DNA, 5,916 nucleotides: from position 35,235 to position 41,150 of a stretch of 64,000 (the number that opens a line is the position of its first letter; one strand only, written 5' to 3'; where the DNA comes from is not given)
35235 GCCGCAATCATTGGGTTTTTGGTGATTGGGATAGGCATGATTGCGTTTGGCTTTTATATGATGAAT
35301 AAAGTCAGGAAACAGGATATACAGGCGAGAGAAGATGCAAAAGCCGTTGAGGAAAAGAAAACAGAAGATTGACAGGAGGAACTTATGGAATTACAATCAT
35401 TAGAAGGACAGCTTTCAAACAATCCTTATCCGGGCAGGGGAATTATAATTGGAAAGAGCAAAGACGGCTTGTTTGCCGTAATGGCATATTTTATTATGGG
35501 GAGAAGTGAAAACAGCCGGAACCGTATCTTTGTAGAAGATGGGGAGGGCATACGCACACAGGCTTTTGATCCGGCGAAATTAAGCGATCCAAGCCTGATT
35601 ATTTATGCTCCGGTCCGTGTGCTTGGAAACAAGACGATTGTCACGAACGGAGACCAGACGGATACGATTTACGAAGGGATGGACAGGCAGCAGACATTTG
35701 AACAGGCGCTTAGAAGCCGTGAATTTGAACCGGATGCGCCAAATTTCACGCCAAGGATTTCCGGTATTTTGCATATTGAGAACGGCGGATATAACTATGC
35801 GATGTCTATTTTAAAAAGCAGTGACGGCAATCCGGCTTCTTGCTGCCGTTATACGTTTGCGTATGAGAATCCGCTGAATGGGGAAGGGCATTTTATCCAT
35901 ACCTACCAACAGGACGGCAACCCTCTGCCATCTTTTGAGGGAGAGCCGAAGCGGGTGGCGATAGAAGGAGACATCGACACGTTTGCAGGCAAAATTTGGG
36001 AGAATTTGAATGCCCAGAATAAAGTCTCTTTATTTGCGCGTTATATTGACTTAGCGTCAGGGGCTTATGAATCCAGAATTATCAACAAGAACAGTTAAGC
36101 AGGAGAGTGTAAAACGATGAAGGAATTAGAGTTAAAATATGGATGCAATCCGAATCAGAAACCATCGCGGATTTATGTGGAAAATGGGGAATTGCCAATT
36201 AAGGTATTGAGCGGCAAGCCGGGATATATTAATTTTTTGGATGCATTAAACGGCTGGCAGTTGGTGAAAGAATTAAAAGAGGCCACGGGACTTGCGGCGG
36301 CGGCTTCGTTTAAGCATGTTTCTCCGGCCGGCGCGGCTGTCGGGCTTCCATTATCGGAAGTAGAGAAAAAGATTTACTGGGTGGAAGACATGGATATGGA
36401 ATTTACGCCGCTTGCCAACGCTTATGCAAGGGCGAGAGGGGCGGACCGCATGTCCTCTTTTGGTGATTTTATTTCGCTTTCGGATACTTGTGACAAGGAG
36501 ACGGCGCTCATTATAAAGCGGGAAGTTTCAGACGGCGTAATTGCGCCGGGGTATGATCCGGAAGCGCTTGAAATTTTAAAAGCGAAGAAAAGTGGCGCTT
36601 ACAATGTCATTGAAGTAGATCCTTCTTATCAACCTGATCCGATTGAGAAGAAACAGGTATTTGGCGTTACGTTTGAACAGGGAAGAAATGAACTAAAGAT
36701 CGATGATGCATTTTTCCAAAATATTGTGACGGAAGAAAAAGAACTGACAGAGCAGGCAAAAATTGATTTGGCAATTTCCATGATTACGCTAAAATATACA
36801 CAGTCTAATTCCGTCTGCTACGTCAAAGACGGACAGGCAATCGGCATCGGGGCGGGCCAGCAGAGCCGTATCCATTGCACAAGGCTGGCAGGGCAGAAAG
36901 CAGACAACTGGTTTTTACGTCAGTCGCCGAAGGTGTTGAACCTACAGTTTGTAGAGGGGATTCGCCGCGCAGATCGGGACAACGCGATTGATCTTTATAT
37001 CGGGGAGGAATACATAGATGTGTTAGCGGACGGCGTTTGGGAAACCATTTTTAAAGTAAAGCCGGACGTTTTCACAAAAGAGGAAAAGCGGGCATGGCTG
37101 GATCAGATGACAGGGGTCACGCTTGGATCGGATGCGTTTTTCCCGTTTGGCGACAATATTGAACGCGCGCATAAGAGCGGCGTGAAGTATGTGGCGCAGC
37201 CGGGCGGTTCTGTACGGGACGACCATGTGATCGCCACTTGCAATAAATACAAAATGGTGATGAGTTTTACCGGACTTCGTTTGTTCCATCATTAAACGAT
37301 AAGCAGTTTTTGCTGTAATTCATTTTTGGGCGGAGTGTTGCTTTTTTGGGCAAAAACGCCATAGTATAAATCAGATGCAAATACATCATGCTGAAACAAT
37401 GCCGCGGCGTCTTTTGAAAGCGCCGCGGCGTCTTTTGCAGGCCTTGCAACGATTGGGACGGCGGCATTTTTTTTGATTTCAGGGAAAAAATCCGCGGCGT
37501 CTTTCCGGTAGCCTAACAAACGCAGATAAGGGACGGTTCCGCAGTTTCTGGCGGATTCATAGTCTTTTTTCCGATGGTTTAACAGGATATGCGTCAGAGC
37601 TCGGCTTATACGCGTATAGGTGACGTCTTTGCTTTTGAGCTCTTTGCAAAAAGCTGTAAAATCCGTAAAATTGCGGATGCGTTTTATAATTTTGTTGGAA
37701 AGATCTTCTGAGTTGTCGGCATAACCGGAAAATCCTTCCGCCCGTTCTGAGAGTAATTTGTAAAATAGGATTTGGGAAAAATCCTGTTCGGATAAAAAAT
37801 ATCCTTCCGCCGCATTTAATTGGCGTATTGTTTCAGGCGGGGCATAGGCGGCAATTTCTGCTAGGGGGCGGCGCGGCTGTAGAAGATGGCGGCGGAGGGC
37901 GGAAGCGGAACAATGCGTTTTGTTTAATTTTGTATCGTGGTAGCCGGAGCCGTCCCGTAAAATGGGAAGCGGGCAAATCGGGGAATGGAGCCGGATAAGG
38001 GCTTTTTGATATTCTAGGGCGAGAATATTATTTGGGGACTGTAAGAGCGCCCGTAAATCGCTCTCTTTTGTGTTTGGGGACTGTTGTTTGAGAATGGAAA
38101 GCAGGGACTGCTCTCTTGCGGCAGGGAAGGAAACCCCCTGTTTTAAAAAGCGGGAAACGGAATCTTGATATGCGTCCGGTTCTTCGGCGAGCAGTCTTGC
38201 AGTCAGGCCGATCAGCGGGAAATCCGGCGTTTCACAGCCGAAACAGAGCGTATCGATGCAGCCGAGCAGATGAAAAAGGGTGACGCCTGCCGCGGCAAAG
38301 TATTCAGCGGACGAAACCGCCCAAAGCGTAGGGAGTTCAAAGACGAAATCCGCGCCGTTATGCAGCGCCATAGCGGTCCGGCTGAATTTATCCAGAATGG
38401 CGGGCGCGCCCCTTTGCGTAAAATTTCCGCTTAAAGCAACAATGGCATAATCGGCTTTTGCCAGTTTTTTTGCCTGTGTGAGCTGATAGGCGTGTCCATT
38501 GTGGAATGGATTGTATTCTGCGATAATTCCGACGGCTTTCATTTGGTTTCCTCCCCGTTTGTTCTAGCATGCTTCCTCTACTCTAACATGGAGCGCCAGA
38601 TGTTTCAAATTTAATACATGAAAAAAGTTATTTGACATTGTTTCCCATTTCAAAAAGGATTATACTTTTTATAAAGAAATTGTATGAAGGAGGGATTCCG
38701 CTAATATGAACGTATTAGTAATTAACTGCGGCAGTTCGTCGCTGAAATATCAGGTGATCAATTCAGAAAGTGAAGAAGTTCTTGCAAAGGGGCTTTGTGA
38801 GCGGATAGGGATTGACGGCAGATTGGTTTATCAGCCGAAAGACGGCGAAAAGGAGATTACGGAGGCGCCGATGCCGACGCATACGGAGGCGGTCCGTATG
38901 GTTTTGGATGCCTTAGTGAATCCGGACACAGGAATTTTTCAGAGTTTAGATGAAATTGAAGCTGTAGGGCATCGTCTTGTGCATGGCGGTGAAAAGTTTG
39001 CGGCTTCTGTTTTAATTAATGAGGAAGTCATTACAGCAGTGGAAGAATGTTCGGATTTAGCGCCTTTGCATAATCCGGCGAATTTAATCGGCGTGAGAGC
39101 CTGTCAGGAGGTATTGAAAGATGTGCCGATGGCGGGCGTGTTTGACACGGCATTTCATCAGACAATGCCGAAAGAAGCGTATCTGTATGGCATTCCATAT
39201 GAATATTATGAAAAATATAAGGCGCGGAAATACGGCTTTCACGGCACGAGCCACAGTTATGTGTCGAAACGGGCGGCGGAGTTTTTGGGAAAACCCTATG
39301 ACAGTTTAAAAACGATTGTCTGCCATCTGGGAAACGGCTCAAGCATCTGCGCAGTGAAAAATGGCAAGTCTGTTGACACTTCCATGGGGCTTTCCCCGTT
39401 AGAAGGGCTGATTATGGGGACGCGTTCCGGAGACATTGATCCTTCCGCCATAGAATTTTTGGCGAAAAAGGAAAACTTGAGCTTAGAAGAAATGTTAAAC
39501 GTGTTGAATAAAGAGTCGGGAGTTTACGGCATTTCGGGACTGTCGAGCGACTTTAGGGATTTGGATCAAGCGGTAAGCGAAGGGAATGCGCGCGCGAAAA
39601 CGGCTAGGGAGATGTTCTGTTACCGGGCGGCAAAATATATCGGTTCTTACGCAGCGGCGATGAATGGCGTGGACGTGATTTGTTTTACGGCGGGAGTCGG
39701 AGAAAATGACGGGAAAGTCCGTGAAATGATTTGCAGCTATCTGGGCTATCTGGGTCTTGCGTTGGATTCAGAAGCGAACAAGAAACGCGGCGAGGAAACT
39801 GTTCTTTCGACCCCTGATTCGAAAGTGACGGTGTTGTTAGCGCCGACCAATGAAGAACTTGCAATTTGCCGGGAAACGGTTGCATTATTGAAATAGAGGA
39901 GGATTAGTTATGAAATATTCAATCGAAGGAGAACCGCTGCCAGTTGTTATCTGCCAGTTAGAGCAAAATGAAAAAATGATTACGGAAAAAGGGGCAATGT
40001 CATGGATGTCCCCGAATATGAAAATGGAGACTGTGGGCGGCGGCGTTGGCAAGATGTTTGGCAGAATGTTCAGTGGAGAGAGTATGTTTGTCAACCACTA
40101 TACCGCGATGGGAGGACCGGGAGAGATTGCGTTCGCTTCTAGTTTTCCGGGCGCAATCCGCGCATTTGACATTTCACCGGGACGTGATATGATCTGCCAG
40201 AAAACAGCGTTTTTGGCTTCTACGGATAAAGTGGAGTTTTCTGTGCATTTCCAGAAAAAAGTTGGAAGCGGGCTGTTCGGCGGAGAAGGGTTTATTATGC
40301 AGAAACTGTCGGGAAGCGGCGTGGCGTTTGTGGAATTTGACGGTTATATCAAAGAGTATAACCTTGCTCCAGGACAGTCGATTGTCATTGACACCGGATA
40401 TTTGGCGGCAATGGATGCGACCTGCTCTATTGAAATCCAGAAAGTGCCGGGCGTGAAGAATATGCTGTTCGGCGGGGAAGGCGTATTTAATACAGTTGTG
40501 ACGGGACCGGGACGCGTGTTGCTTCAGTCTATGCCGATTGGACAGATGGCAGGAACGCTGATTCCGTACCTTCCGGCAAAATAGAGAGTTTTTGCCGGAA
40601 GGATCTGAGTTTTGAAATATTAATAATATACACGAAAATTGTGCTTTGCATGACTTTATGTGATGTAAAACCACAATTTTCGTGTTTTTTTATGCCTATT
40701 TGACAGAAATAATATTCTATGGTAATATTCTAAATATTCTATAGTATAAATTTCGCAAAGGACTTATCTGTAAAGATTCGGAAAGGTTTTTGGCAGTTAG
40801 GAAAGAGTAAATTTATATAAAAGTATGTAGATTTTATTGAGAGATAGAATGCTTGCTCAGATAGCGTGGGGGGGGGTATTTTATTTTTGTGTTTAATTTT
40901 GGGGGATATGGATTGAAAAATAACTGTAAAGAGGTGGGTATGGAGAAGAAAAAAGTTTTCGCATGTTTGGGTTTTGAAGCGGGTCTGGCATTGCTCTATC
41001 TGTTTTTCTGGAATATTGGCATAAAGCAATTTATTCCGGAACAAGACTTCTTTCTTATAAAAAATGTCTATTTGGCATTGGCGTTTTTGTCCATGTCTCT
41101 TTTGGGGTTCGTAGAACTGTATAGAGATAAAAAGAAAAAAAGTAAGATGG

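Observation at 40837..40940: G9 homopolymer tract positioned as a promoter spacer upstream of a three-gene membrane-protein operon: candidate phase-variable switch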

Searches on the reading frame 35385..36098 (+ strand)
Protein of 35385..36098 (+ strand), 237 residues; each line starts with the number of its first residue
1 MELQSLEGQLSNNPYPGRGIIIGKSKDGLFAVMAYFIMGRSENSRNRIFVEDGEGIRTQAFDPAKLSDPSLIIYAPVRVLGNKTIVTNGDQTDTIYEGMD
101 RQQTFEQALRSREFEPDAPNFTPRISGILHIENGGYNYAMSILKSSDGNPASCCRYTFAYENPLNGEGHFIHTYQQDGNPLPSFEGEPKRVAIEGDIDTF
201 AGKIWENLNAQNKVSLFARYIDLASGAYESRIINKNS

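Call 5: search_protein_families(library=pfam, proteins=[window:35385-36098:+], max_evalue=0.01)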
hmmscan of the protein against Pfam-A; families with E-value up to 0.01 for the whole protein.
window:35385-36098:+ (237 aa): 1 family
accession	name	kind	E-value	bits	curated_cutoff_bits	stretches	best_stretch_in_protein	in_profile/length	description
PF07826.16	IMP_cyclohyd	-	1.6e-71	240.4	28.1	1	15-222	1-189/192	IMP cyclohydrolase-like protein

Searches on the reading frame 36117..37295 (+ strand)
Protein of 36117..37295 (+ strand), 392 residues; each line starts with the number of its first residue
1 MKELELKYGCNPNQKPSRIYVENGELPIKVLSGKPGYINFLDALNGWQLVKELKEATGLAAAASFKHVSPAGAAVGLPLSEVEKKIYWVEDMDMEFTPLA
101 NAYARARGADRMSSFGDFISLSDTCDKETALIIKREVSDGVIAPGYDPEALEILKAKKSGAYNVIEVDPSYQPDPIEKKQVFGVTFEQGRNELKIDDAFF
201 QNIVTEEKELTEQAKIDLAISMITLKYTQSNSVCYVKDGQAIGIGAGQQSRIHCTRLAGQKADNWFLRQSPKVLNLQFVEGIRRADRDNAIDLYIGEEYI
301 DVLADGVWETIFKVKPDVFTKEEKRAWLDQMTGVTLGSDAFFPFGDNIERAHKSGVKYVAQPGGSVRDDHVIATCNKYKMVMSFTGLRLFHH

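Call 5: search_protein_families(library=pfam, proteins=[window:36117-37295:+], max_evalue=0.01)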
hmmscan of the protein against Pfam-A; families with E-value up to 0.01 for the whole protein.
window:36117-37295:+ (392 aa): 1 family
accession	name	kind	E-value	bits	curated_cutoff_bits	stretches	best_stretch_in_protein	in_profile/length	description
PF01808.24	AICARFT_IMPCHas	-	1.8e-58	198.9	25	1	3-261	76-311/311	AICARFT/IMPCHase bienzyme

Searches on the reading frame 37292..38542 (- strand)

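Call 5: search_protein_families(library=pfam, proteins=[window:37292-38542:-], max_evalue=0.01)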
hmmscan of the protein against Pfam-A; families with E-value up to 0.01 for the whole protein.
window:37292-38542:- (416 aa): 2 families
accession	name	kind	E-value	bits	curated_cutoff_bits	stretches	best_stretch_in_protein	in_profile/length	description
PF05636.17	HIGH_NTase1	-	1.7e-131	439.7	27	1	1-403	1-395/402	HIGH Nucleotidyl Transferase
PF01467.32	CTP_transf_like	-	0.00059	20.5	21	1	10-58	6-53/133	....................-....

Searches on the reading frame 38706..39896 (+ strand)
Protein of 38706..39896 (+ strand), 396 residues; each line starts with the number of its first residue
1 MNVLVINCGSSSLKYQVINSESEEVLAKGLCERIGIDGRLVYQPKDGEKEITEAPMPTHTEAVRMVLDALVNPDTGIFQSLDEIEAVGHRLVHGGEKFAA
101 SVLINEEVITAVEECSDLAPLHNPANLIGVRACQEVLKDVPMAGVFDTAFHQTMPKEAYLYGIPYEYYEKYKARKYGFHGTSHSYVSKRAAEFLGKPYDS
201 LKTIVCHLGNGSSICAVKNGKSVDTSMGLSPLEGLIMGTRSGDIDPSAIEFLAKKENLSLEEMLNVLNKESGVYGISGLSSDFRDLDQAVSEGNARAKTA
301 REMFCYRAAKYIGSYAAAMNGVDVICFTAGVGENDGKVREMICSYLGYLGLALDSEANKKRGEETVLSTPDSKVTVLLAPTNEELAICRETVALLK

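Call 5: search_protein_families(library=pfam, proteins=[window:38706-39896:+], max_evalue=0.01)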
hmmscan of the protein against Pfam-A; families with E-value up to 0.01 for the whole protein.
window:38706-39896:+ (396 aa): 1 family
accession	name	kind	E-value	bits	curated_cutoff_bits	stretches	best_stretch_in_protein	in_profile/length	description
PF00871.23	Acetate_kinase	-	2.9e-158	527.1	22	1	3-388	2-391/392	Acetokinase family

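Call 47: list_cluster_members(proteins=[window:38706-39893:+, window:39910-40581:+, window:42506-44296:+, window:44296-46056:+])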
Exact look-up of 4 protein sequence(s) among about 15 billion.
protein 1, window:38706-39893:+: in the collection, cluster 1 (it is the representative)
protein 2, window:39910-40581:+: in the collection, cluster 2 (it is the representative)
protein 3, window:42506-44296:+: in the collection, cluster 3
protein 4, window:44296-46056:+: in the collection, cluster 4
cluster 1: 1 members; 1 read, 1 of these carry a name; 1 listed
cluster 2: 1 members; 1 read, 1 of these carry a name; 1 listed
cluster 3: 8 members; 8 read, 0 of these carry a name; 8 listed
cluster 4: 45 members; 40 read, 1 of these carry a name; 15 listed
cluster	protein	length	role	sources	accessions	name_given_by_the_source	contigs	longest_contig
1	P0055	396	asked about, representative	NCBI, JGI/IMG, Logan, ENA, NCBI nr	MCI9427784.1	MAG: acetate kinase [Eubacterium sp.] | acetate kinase | acetate kinase [Eubacterium sp.]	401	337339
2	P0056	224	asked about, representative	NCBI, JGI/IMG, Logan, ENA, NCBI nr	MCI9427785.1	MAG: TIGR00266 family protein [Eubacterium sp.] | uncharacterized protein (TIGR00266 family) | TIGR00266 family protein [Eubacterium sp.]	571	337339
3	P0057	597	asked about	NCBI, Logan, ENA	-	-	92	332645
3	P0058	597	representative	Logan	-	-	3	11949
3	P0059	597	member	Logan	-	-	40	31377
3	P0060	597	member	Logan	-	-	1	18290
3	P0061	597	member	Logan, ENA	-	-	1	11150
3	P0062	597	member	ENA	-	-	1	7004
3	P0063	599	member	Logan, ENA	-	-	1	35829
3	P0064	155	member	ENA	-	-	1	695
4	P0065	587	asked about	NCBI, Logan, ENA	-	-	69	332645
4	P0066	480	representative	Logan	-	-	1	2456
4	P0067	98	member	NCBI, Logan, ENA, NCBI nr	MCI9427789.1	MAG: restriction endonuclease subunit S [Eubacterium sp.] | restriction endonuclease subunit S [Eubacterium sp.]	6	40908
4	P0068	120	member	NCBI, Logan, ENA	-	-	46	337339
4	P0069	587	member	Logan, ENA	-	-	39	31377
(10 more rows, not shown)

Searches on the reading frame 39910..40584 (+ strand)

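Call 5: search_protein_families(library=pfam, proteins=[window:39910-40584:+], max_evalue=0.01)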
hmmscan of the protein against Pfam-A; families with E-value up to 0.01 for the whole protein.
window:39910-40584:+ (224 aa): 2 families
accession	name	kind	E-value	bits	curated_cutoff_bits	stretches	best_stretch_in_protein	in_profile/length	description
PF01987.23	AIM24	-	3.9e-75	252.5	25.7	1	3-208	1-205/205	Mitochondrial biogenesis AIM24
PF03588.20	Leu_Phe_trans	-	0.0063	16.5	22.7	0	39-64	106-131/171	Leucyl/phenylalanyl-tRNA protein transferase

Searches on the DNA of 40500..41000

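Call 7: search_rna_families(source=window, start=40500, end=41000, threshold=evalue, max_evalue=10, show_alignments=2)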
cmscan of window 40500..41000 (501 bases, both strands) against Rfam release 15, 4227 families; matches with E-value up to 10: 8.
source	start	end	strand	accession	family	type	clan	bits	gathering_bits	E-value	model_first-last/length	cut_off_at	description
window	40586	40732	+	RF03926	MIR1435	Gene; miRNA;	-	24.6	94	0.22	1-186/186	no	MIR1435 microRNA precursor family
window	40629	40739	+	RF02321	TtnuHACA14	Gene; snRNA; snoRNA; HACA-box;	-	18.7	100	1.3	1-133/133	no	Tetrahymena snoRNA TtnuHACA14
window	40652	40729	+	RF00134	snoZ196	Gene; snRNA; snoRNA; CD-box;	CL00054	17.9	55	8.1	1-84/84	no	Small nucleolar RNA Z196/R39/R59 family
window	40621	40694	+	RF03815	mir-3051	Gene; miRNA;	-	17.5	100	3.6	1-77/77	no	mir-3051 microRNA precursor family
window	40624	40733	-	RF01589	plasmodium_snoR11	Gene; snRNA; snoRNA; HACA-box;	-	16.7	80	6.1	1-207/207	no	small nucleolar RNA snoR11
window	40612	40704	-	RF04056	mir-982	Gene; miRNA;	-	16.3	70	6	1-89/89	no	mir-982 microRNA precursor family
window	40554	40649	+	RF00063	SscA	Gene;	-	15.9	60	6.9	1-96/96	no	SscA RNA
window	40602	40711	-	RF00885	MIR821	Gene; miRNA;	-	15.7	249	1.6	1-275/275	no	MIR821 microRNA precursor family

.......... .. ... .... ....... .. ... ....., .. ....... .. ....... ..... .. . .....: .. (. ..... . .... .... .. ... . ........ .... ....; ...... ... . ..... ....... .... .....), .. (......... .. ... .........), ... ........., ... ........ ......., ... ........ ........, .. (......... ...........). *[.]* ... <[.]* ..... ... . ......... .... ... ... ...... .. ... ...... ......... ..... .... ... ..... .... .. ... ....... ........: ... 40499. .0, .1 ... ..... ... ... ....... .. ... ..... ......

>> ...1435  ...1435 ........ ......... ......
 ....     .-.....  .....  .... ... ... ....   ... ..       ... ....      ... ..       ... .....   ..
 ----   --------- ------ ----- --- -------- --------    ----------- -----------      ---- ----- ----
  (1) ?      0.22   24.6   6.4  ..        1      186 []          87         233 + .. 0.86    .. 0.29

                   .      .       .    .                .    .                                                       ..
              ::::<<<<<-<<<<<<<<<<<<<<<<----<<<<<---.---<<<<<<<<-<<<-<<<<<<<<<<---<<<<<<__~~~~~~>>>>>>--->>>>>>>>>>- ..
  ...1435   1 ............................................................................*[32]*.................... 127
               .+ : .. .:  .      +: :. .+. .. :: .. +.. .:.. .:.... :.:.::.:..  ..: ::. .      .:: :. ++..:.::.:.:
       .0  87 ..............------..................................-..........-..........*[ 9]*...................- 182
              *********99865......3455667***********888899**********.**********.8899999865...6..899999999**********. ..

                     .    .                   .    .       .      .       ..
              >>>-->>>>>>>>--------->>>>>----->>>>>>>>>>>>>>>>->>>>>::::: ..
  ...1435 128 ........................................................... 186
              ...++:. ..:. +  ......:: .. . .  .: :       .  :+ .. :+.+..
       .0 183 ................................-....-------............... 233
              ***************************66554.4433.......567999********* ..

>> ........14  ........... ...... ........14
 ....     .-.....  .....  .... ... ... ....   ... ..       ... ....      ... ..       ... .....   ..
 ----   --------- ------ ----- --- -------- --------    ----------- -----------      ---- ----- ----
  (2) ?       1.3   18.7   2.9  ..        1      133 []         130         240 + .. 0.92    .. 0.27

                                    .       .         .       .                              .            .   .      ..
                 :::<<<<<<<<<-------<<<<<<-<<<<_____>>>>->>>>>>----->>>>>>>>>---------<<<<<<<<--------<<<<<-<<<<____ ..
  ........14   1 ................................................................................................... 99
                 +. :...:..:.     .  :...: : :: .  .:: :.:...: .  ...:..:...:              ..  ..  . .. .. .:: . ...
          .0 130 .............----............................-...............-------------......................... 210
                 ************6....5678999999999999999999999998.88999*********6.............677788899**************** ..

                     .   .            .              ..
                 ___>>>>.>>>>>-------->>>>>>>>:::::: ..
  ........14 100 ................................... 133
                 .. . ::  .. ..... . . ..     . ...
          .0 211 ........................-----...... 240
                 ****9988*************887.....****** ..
